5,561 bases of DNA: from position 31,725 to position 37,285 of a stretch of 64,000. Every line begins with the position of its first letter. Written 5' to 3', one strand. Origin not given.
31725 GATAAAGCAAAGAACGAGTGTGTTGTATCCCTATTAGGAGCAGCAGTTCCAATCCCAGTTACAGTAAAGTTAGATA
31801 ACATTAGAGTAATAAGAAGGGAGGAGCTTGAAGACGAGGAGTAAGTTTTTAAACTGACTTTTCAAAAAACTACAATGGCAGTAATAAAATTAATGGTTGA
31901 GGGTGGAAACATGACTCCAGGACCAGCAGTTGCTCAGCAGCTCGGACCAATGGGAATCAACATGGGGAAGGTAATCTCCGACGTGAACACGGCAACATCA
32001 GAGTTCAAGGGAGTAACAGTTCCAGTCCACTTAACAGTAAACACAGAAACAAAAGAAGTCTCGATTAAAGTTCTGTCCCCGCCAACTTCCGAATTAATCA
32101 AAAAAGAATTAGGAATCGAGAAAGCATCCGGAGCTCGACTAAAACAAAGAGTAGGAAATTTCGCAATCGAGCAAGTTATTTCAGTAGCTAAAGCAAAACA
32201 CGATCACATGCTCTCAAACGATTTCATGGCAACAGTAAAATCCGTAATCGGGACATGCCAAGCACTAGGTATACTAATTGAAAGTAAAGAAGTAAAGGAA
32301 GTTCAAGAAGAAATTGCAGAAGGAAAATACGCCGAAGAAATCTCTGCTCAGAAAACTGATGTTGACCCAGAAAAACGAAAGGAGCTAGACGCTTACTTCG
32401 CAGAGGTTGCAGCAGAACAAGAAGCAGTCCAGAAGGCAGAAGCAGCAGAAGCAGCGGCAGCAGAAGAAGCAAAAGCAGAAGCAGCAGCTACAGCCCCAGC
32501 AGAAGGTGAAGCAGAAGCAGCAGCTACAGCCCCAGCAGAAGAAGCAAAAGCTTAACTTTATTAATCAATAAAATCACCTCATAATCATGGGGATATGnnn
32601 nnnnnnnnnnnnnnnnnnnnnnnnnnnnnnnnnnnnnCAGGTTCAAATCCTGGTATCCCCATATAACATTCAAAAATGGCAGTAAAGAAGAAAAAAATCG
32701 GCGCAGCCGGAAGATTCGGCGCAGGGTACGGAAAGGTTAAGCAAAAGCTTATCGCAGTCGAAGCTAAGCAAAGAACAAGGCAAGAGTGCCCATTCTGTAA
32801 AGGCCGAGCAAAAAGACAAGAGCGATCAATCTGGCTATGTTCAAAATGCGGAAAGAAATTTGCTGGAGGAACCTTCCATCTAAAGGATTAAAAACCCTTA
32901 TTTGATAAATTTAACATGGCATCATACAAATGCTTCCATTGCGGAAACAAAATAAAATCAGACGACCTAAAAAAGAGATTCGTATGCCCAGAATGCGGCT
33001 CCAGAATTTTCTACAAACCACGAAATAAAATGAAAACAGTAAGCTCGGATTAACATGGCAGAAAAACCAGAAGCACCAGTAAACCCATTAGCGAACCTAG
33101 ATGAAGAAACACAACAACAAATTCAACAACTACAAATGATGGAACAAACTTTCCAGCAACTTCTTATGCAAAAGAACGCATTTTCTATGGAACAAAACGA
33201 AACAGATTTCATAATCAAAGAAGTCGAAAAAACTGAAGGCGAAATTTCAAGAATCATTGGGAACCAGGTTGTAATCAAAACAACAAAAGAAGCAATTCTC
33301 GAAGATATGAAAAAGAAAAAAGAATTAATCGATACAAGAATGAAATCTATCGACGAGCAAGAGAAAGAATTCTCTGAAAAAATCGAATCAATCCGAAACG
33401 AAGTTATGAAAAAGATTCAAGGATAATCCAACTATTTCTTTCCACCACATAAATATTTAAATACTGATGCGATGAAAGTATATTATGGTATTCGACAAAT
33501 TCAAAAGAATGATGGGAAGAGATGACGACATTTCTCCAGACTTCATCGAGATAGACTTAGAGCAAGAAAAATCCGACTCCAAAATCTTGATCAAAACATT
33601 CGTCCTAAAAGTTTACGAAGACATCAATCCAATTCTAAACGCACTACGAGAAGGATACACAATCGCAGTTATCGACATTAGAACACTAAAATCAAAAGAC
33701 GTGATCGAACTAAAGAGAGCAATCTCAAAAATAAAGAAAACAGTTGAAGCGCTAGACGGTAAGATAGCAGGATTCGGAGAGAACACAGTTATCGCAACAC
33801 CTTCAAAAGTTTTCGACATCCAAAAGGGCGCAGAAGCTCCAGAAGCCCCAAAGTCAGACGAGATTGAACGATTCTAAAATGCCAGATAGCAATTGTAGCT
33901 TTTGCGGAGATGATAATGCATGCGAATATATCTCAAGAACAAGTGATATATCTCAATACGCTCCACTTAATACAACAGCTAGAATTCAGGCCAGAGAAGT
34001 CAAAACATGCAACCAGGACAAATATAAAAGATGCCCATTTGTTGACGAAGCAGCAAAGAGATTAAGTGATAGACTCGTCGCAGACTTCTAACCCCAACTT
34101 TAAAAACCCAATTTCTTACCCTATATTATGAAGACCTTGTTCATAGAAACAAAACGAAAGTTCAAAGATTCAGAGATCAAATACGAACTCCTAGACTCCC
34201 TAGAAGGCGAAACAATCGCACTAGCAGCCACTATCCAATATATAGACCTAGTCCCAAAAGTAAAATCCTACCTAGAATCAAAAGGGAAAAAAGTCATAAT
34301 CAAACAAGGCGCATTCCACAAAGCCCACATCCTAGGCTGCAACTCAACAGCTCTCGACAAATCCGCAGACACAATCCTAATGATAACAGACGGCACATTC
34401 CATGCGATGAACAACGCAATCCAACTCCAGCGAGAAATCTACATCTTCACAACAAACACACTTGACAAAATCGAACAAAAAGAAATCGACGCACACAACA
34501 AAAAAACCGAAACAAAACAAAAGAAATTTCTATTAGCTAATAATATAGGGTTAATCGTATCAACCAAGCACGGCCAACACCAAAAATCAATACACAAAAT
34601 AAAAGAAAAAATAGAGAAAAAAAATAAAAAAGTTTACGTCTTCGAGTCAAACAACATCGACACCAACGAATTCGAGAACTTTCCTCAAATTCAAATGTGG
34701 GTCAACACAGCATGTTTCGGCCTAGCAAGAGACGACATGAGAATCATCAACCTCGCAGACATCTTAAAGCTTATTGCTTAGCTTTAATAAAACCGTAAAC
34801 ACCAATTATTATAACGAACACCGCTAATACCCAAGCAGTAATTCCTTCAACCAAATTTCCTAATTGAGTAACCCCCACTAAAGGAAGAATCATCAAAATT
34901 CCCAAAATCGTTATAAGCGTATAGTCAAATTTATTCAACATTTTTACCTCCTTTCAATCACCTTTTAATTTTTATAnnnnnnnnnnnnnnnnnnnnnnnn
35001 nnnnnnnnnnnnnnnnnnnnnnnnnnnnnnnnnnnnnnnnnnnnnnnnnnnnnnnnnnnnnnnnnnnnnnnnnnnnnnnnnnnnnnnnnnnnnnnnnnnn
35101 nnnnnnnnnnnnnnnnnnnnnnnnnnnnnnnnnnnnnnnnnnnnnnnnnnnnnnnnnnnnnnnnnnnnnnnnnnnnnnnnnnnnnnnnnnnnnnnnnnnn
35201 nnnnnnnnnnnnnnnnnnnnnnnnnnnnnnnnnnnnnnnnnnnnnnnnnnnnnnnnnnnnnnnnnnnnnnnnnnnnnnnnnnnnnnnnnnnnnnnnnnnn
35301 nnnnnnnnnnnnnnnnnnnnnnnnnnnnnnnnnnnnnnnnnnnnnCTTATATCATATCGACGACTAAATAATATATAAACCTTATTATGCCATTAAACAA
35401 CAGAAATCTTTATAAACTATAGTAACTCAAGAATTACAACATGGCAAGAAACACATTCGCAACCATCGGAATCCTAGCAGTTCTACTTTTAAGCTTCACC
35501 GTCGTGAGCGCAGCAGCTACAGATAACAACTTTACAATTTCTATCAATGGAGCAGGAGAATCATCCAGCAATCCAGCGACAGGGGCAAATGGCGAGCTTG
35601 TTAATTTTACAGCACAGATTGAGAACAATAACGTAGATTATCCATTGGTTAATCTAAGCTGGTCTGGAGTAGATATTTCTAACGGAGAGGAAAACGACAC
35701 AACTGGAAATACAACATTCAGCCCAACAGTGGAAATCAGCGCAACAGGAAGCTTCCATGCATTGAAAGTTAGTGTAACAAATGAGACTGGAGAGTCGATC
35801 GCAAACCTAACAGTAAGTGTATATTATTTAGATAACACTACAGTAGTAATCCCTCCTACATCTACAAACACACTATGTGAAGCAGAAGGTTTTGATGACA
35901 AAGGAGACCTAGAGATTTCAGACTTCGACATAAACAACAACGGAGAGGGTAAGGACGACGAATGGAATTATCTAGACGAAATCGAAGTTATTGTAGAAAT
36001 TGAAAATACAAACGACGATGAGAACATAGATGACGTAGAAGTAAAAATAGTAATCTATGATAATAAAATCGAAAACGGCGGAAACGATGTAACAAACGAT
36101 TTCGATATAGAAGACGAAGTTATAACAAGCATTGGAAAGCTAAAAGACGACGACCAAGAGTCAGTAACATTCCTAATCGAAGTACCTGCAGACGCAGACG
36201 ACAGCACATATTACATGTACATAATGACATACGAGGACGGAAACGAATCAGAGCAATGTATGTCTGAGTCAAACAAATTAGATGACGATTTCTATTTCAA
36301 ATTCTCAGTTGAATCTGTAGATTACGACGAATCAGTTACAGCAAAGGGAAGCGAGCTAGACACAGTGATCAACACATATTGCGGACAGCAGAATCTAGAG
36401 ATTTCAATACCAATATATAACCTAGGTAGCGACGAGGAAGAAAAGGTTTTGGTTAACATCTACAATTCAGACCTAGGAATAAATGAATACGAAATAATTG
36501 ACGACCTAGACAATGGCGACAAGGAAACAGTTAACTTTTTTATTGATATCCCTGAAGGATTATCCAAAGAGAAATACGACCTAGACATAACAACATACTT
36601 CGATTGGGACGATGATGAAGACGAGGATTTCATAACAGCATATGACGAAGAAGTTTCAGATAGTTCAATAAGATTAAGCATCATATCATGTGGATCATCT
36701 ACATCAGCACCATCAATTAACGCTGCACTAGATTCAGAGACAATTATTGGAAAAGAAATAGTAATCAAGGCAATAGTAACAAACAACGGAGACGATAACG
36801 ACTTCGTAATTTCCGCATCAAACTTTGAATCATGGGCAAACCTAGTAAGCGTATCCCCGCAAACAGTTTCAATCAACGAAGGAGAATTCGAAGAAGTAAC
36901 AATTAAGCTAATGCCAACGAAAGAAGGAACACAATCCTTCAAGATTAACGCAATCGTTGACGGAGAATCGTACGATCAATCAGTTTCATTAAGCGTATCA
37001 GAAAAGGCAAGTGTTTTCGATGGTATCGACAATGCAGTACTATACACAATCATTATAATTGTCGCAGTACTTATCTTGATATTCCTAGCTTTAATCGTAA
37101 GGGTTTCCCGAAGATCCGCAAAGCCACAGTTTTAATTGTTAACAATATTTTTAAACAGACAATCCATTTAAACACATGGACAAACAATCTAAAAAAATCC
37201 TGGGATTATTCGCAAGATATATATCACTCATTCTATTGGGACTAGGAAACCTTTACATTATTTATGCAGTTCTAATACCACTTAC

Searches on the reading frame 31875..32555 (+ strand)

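Call 74: search_protein_families(library=pfam, proteins=[window:31875-32555:+], max_evalue=0.01)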
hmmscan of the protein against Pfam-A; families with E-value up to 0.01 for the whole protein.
window:31875-32555:+ (226 aa): 2 families
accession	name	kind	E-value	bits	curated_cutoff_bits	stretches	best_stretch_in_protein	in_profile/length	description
PF03946.19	Ribosomal_L11_N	-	4.4e-19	68.4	32.9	1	4-57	1-53/58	Ribosomal protein L11, N-terminal domain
PF00298.24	Ribosomal_L11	-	1.2e-17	64.5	21.4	1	68-134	2-68/69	Ribosomal protein L11, RNA binding domain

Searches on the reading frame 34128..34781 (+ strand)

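Call 74: search_protein_families(library=pfam, proteins=[window:34128-34781:+], max_evalue=0.01)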
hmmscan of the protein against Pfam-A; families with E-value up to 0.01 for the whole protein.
window:34128-34781:+ (217 aa): 2 families
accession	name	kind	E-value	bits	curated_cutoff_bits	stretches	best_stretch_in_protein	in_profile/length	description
PF01866.22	Diphthamide_syn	-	8.5e-35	121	33.2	1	2-203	64-274/302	Putative diphthamide synthesis protein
PF25177.1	Talin_VBS2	-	0.00039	21.2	24.2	1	76-140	5-69/116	Talin VBS2 domain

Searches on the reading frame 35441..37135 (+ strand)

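Call 8: search_protein_families(library=pfam, proteins=[window:35441-37135:+], max_evalue=0.01)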
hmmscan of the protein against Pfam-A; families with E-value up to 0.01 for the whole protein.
window:35441-37135:+ (564 aa): 1 family
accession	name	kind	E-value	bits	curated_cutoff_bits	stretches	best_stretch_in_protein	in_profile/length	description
PF22544.2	HYDIN_VesB_CFA65-like_Ig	-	0.001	19.7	25.5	1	443-516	24-96/100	HYDIN/CFA65/VesB-like, Ig-like domain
